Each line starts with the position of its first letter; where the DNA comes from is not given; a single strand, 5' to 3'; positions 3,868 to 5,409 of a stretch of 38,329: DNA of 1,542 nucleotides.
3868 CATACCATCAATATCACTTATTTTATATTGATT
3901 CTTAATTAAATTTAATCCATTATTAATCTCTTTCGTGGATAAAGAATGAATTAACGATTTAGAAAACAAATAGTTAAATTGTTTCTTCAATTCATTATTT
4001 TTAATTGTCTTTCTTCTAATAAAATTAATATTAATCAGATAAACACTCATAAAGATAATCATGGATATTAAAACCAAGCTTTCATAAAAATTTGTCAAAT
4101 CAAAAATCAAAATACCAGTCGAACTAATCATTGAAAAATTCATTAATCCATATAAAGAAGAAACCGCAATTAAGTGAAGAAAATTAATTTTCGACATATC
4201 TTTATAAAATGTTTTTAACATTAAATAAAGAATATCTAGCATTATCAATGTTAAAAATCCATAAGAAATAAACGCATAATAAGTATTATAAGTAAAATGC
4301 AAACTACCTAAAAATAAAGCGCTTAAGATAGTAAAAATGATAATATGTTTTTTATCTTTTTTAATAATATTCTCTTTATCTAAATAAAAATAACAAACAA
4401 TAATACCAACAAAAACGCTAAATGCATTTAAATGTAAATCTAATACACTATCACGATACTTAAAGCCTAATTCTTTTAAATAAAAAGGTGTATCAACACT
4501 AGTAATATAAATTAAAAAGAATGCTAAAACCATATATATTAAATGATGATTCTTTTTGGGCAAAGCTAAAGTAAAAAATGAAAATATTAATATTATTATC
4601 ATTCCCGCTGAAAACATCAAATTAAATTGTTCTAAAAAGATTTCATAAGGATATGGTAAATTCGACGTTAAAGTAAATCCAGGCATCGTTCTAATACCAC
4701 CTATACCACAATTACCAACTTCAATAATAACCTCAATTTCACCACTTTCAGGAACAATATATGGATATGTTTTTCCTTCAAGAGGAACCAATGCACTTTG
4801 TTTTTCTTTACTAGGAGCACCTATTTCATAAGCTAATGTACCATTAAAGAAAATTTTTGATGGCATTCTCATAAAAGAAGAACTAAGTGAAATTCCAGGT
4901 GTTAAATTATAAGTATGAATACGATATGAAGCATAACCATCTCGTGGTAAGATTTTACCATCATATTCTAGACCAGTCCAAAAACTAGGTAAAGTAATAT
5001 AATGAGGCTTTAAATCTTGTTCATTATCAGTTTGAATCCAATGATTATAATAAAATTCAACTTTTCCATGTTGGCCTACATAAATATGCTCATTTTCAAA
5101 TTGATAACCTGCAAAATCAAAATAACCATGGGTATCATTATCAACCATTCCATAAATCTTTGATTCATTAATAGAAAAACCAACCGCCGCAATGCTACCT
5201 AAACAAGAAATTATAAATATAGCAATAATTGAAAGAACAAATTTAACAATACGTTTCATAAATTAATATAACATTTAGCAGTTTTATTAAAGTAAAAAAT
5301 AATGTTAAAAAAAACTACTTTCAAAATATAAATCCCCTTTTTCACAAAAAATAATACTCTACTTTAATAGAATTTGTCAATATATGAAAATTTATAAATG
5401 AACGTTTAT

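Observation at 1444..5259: Signalling operon pairing a 7TMR-DISM receptor that carries a dead kinase core with a live paralogous LytS-type kinase and a SARP-type response regulator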

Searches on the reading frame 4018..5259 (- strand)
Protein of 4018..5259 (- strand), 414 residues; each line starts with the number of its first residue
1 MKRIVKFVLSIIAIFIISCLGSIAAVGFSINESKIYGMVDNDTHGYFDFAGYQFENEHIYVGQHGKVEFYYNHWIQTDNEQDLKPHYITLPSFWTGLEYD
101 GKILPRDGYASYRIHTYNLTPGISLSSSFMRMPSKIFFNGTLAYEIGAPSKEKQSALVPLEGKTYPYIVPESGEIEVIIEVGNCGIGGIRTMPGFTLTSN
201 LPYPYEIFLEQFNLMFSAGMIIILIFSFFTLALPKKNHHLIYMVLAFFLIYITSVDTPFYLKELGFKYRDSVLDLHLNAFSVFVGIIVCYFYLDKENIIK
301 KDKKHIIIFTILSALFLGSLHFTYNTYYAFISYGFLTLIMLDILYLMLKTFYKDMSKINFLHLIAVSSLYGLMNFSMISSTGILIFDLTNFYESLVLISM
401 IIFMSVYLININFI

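Call 73: find_homologous_proteins(query=A8, max_evalue=0.001)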
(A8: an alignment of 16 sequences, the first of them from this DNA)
Query A8 (16 sequences) (414 aa, profile of the alignment): 17 proteins with E <= 0.001 among 8000 candidates.
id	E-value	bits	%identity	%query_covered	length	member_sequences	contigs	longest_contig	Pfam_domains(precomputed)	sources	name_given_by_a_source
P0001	5.0e-130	452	99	100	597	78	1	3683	-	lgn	-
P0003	2.1e-127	444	66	100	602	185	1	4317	-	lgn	-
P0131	1.6e-125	437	34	40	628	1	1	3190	PF02518.32,PF06580.20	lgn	-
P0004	3.4e-123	430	65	100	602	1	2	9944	-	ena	-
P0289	1.3e-95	339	27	54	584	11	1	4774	PF06580.20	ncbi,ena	-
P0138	1.6e-92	329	28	74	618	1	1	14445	PF02518.32,PF06580.20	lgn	-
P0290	3.2e-90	321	31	71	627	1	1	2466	PF02518.32,PF06580.20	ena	-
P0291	4.5e-87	311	29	73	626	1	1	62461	PF02518.32,PF06580.20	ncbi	-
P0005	2.5e-70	256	66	68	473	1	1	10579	-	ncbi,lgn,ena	-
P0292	2.2e-51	193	31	36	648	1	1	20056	PF02518.32,PF06580.20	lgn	-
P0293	1.0e-50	191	29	36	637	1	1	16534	PF02518.32,PF06580.20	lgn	-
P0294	3.3e-50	189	26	46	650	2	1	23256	PF02518.32,PF06580.20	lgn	-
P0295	5.9e-50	189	26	46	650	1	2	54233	PF02518.32,PF06580.20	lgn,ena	-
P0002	5.6e-43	166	100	54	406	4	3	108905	-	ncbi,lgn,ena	-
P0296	6.7e-19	86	99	29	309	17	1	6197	-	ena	-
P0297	1.2e-17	82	26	15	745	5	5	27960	PF07695.18,PF07228.18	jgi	jgi:serine phosphatase RsbU (regulator of sigma subunit)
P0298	7.4e-14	70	29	27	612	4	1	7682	PF07695.18,PF00990.27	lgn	-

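Call 76: search_protein_families(library=pfam, proteins=[P0297, P0298], max_evalue=0.1)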
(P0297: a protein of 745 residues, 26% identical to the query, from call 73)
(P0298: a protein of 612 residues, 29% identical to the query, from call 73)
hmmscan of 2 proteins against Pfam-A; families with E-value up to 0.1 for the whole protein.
P0297 (745 aa): 3 families
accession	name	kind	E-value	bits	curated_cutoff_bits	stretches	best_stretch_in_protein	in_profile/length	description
PF07228.17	SpoIIE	-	5.5e-27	95.4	25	1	547-743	4-190/192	Stage II sporulation protein E (SpoIIE)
PF07695.17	7TMR-DISM_7TM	-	6.6e-26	92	29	1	221-420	3-204/205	7TM diverse intracellular signalling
PF01813.22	ATP-synt_D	-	0.077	13.3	25.7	0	424-513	7-100/196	ATP synthase subunit D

P0298 (612 aa): 2 families
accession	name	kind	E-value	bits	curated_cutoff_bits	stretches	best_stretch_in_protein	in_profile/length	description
PF00990.26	GGDEF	-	3.9e-33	114.9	23.8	1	458-607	2-161/161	Diguanylate cyclase, GGDEF domain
PF07695.17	7TMR-DISM_7TM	-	1.8e-19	70.9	29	1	211-405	6-204/205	7TM diverse intracellular signalling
